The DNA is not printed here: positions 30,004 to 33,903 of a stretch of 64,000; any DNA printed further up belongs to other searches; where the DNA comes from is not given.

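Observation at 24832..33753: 2973-aa Cys-rich giant surface protein with CBM-like modules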

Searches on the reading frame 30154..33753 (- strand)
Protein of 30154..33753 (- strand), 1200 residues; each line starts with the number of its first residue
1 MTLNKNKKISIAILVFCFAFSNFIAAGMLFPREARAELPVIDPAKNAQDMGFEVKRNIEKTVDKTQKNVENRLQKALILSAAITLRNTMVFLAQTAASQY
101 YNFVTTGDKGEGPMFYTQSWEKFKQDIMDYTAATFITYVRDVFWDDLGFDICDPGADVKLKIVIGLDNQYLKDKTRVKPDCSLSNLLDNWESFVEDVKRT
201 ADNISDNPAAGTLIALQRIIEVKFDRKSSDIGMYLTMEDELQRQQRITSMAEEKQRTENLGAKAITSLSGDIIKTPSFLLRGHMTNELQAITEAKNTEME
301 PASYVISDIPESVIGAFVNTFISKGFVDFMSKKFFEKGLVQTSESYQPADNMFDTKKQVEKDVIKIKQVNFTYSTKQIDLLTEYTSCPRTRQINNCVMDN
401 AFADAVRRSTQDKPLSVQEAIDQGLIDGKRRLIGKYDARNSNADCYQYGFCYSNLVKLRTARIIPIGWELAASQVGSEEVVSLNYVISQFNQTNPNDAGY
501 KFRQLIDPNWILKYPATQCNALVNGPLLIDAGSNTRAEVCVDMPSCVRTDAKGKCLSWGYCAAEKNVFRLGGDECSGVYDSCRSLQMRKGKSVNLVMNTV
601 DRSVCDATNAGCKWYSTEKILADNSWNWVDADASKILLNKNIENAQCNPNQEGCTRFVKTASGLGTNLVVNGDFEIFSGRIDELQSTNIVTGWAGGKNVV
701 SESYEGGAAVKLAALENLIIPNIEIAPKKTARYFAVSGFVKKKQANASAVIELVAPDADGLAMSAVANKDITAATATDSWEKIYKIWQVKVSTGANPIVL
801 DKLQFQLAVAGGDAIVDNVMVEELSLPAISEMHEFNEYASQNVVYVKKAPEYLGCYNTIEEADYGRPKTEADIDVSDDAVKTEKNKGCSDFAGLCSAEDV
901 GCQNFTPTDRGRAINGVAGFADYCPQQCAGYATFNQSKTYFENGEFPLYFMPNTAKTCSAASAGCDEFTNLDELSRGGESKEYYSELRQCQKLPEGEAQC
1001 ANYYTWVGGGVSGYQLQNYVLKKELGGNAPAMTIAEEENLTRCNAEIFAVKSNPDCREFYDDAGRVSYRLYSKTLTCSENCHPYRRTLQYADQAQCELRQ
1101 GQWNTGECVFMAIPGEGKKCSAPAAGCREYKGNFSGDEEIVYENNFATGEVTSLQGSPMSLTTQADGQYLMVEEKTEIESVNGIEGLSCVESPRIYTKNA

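Call 46: search_protein_representatives(protein=window:30154-33753:-)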
Query: 1200 residues. Proteins with E-value up to 0.001 (for the whole library): 1327; up to 1e-10: 1241; up to 1e-30: 1106. The best 150 are listed.
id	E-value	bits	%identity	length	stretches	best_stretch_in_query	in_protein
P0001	0.0e+00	2761.9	100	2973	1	1-1200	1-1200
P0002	0.0e+00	1436.7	55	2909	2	5-1172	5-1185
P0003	0.0e+00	1161.4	57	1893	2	214-1155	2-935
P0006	0.0e+00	1087.3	46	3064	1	5-1157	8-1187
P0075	0.0e+00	1041.1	46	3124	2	10-858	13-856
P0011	0.0e+00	1032.0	44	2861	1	5-1172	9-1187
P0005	0.0e+00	1031.4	44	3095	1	4-1153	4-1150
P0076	2.4e-293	992.4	43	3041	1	13-1171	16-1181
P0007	1.5e-291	986.5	44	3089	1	15-1143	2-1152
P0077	7.1e-269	911.4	41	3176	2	11-1154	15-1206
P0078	2.4e-267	906.3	42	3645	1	5-1149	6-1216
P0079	8.1e-230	782.0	42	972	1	8-938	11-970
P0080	1.2e-229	781.5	40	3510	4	23-871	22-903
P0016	1.6e-226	771.1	41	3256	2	42-616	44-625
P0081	1.7e-223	761.1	40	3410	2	44-617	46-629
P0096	1.8e-142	492.8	36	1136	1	7-1136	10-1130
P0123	8.8e-130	450.7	40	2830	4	843-1135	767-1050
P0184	1.7e-115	403.4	35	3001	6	640-1106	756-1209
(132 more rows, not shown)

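Call 48: find_related_loci(query=A3, collection=genome_contigs, flank=10000)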
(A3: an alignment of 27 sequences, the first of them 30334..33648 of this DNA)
Query A3 (1105 aa) in genome_contigs; peptide patterns used: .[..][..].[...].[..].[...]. (x = any residue, [..] = any of these).
536 stretches matched a pattern; 521 encode a relative of the query (tblastn E <= 1e-3); the best 80 are kept; 80 distinct loci.
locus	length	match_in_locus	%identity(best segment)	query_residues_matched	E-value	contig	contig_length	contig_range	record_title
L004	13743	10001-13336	44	16-1103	0e+0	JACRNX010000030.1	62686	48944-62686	MAG: Candidatus Falkowbacteria bacterium isolate NC_groundwater_1946_Pr3_S-0.2um_44_7 scaffold_321908, whole genome shot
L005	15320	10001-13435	43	6-1105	0e+0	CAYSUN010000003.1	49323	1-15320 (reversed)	MAG TPA_asm: uncultured Gammaproteobacteria bacterium isolate SRP178699_co2_536 genome assembly, contig: NODE_206_length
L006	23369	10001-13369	42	6-1103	0e+0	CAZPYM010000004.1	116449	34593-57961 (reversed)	MAG TPA_asm: uncultured Gammaproteobacteria bacterium isolate SRP178699_co1_170 genome assembly, contig: NODE_83_length_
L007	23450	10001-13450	40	3-1104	0e+0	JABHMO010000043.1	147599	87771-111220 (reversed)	MAG: Candidatus Falkowbacteria bacterium isolate SI037S2_bin7 k141_1253455, whole genome shotgun sequence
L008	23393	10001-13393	36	1-1102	0e+0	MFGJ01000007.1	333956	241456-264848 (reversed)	MAG: Candidatus Falkowbacteria bacterium RIFOXYC2_FULL_36_12 rifoxyc2_full_scaffold_76, whole genome shotgun sequence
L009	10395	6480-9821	36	8-1104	0e+0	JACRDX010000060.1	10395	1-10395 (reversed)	MAG: Candidatus Falkowbacteria bacterium isolate NC_groundwater_1684_Pr3_B-0.1um_41_9 SR-2_scaffold_141_3350279, whole g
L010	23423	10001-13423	35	1-1105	0e+0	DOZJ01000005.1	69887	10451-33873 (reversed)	MAG TPA_asm: Candidatus Falkowbacteria bacterium isolate UBA11705 contig_1702, whole genome shotgun sequence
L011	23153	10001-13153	36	37-1105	0e+0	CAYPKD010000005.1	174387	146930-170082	MAG TPA_asm: uncultured Gammaproteobacteria bacterium isolate binchicken_co334_146 genome assembly, contig: NODE_63_leng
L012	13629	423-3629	47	34-1101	0e+0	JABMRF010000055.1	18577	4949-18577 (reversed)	MAG: Candidatus Kuenenbacteria bacterium isolate bin.190 k141_6040525, whole genome shotgun sequence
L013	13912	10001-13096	33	30-1098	1e-172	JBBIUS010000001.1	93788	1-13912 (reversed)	MAG: Candidatus Falkowbacteria bacterium isolate ETS170220_bin_59 NODE_140_length_93788_cov_4.87574, whole genome shotgu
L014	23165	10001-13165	33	1-1098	2e-156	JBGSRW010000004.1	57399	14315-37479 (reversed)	MAG: Patescibacteria group bacterium isolate JTS-AC368 k141_2471043, whole genome shotgun sequence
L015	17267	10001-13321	30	27-1098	2e-149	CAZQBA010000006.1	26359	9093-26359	MAG TPA_asm: uncultured Gammaproteobacteria bacterium isolate binchicken_co128_169 genome assembly, contig: NODE_1300_le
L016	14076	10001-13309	30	1-1098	3e-147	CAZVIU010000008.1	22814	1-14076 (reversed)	MAG TPA_asm: uncultured Gammaproteobacteria bacterium isolate binchicken_co21_267 genome assembly, contig: NODE_1091_len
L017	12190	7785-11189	30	9-1098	6e-143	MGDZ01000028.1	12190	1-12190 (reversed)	MAG: Candidatus Uhrbacteria bacterium RIFCSPHIGHO2_02_FULL_57_19 rifcsphigho2_02_scaffold_25916, whole genome shotgun se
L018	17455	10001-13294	30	29-1102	8e-141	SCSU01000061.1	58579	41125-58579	MAG: Patescibacteria group bacterium isolate FW215_bin.7 FW215_bin.7-108530, whole genome shotgun sequence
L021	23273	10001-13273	29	35-1105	3e-139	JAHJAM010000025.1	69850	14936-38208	MAG: Patescibacteria group bacterium isolate Modern_marine.mb.212 Modern_marine.mb.212_k141_2100936, whole genome shotgu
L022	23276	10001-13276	29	1-1102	2e-138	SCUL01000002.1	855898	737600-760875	MAG: Patescibacteria group bacterium isolate FW602_bin.41 FW602_bin.41-126857, whole genome shotgun sequence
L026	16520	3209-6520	30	22-1105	3e-135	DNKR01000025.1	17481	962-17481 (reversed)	MAG TPA_asm: Candidatus Uhrbacteria bacterium isolate UBA9568 contig_355, whole genome shotgun sequence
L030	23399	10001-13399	29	38-1097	4e-134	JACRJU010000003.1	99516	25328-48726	MAG: Candidatus Uhrbacteria bacterium isolate NC_groundwater_1837_Pr3_B-0.1um_51_51 SR-2_scaffold_141_743426, whole geno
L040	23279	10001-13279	30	29-1097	4e-128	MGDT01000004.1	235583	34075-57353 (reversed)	MAG: Candidatus Uhrbacteria bacterium RIFCSPHIGHO2_01_FULL_63_20 rifcsphigho2_01_scaffold_334, whole genome shotgun sequ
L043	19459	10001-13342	44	32-1105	0e+0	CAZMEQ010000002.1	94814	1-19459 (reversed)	MAG TPA_asm: uncultured Gammaproteobacteria bacterium isolate binchicken_co154_115 genome assembly, contig: NODE_178_len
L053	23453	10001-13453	28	25-1097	6e-122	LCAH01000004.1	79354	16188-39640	MAG: Candidatus Uhrbacteria bacterium GW2011_GWC2_41_11 UU35_C0004, whole genome shotgun sequence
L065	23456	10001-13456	28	3-1105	2e-118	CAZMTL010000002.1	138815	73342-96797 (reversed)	MAG TPA_asm: uncultured Gammaproteobacteria bacterium isolate SRP329715_co2_384 genome assembly, contig: NODE_233_length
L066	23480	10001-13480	29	32-1097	1e-116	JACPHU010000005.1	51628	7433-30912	MAG: Candidatus Uhrbacteria bacterium isolate NC_groundwater_422_Ag_B-0.1um_45_124 GD18-4_B1_scaffold_345505, whole geno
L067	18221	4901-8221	30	31-1105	8e-127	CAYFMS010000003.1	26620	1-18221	MAG TPA_asm: uncultured Gammaproteobacteria bacterium isolate ERP019367_co1_75 genome assembly, contig: NODE_1668_length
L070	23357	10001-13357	29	42-1105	8e-116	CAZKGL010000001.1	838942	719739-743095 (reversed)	MAG TPA_asm: uncultured Gammaproteobacteria bacterium isolate binchicken_co134_9 genome assembly, contig: NODE_7_length_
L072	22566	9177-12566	27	17-1105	2e-115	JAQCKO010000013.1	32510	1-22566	MAG: bacterium isolate casp40-mb.74 NODE_3205_length_32510_cov_0.125390, whole genome shotgun sequence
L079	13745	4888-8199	29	32-1105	3e-120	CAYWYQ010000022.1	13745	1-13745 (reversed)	MAG TPA_asm: uncultured Gammaproteobacteria bacterium isolate SRP200020_co5_417 genome assembly, contig: NODE_6950_lengt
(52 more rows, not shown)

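Call 54: predict_structure(alignment_id=A3)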
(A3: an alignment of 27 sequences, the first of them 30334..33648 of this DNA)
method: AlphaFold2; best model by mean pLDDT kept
length: 1105 residues; sequences in the alignment: 27
mean_pLDDT: 59.5   pTM: 0.31
mean pLDDT of the five models: 59.5, 58.3, 55.6, 54.3, 54.3
residues with pLDDT >= 90: 69; 70-90: 354; 50-70: 228; < 50: 454
segments of 3 or more residues with pLDDT < 50: 1-39, 72-89, 107-114, 120-144, 168-199, 216-268, 274-276, 278-280, 294-342, 482-514, 516-559, 569-577, 604-625, 761-763, 817-819, 824-830, 842-850, 855-916, 1099-1105
pLDDT, mean of each block of 10 residues (from residue 1): 33 43 45 46 53 57 57 39 43 51 50 49 36 29 46 59 50 39 40 44 56 49 29 26 33 40 44 50 52 43 31 37 37 33 69 73 86 73 87 90 81 87 79 85 87 86 85 77 43 36 35 37 34 27 39 43 52 44 57 56 39 31 55 85 76 75 82 87 80 73 90 81 56 62 86 69 63 88 90 83 65 50 49 51 44 44 30 29 28 29 30 47 73 81 77 87 90 77 91 86 87 83 91 92 90 76 78 86 83 60 32
secondary structure, 60 per line:
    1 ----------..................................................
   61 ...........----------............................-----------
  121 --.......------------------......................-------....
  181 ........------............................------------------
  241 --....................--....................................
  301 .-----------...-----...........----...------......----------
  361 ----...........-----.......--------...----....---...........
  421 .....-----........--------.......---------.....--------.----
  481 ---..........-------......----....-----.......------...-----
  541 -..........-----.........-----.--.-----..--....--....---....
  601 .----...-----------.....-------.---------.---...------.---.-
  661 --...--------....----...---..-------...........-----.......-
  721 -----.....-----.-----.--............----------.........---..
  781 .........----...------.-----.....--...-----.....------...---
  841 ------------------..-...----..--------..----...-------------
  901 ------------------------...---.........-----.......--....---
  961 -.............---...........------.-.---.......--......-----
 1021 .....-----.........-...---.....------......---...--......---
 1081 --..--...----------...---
elements in order (helices of 4 or more, strands of 3 or more residues): H11-71 H82-109 H123-129 H148-169 H177-188 H195-222 H243-262 H265-301 H321-331 E336-338 H345-350 H365-375 H382-387 E396-398 H403-406 H410-413 E414-416 H417-425 H431-438 H448-453 H463-467 E484-493 E501-506 E511-514 E520-526 E533-535 H542-546 E547-551 E557-561 E584-587 E590-593 E620-624 E663-665 E674-677 E682-684 E697-707 E713-719 E726-730 E745-756 E767-775 E779-789 E809-813 H824-828 E931-935 H936-939 E945-951 E954-957 E965-974 E978-988 H1001-1007 H1010-1015 E1021-1025 E1031-1035 E1041-1043 E1047-1051 H1058-1063 E1067-1069 E1072-1077

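Call 78: search_solved_structures(query=A6, max_evalue=5)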
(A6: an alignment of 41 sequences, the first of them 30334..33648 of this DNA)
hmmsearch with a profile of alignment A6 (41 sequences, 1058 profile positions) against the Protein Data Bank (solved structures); distinct sequences matched with E-value up to 5: 11.
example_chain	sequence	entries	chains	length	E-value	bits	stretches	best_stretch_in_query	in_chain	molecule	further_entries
4d0q_A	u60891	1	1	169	0.0011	20.4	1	605-766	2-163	HYALURONATE LYASE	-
9fli_A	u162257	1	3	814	0.006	18.1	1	604-706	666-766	Arabinogalactan endo-beta-1,4-galactanase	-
8xmz_A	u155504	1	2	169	0.03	15.8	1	608-717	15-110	T9SS C-terminal target domain-containing protein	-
2zey_A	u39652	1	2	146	0.055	14.9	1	604-704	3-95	S-layer associated multidomain endoglucanase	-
2zew_A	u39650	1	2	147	0.056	14.9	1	604-704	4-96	S-layer associated multidomain endoglucanase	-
2zex_A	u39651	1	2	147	0.062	14.7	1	604-704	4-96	S-layer associated multidomain endoglucanase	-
3oea_A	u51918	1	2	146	0.068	14.6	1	604-704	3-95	S-layer associated multidomain endoglucanase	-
4mgq_A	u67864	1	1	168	0.077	14.4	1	685-773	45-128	Glycosyl hydrolase family 10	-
3oeb_A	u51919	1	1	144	0.1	14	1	605-704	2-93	S-layer associated multidomain endoglucanase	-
1gui_A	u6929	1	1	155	0.1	14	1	608-763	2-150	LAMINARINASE 16A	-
6tvh_A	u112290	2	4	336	0.57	11.5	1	110-224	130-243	Predicted protein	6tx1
